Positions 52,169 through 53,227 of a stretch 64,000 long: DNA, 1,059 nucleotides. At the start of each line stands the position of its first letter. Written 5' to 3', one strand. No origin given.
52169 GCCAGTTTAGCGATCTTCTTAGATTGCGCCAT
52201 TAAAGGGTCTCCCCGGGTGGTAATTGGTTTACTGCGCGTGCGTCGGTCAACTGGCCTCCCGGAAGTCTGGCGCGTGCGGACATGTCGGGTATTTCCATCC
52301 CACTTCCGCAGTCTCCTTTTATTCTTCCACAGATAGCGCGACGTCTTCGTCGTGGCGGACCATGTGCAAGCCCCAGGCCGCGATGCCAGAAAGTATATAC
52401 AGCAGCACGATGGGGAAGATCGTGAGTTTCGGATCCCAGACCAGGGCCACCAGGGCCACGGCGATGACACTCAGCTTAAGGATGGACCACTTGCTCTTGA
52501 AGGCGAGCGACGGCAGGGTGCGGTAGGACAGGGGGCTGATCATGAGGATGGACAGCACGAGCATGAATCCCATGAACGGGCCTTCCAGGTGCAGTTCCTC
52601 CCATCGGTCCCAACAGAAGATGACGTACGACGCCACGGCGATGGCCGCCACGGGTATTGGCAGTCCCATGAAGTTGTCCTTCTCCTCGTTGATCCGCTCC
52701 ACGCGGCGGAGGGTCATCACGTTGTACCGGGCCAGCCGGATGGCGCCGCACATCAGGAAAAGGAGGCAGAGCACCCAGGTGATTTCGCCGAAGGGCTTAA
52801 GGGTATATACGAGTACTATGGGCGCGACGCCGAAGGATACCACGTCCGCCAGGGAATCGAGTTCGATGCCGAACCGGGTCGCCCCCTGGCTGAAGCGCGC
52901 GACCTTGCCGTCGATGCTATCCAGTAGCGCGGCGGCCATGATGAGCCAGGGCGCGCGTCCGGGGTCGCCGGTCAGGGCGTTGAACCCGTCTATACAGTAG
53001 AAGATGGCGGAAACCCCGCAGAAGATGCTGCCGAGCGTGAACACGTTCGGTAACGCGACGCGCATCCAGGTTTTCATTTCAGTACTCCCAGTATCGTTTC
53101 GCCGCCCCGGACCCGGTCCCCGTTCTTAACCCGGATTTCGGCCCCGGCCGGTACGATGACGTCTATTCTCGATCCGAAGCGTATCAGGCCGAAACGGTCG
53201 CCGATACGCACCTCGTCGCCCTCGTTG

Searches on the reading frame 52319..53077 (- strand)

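Call 46: search_protein_families(library=pfam, proteins=[window:52319-53077:-], max_evalue=0.00001)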
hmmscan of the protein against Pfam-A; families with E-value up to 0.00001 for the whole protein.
window:52319-53077:- (252 aa): 1 family
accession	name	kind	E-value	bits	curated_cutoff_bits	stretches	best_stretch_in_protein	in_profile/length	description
PF01066.26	CDP-OH_P_transf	-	1.1e-20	75.1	22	1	8-176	2-150/152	CDP-alcohol phosphatidyltransferase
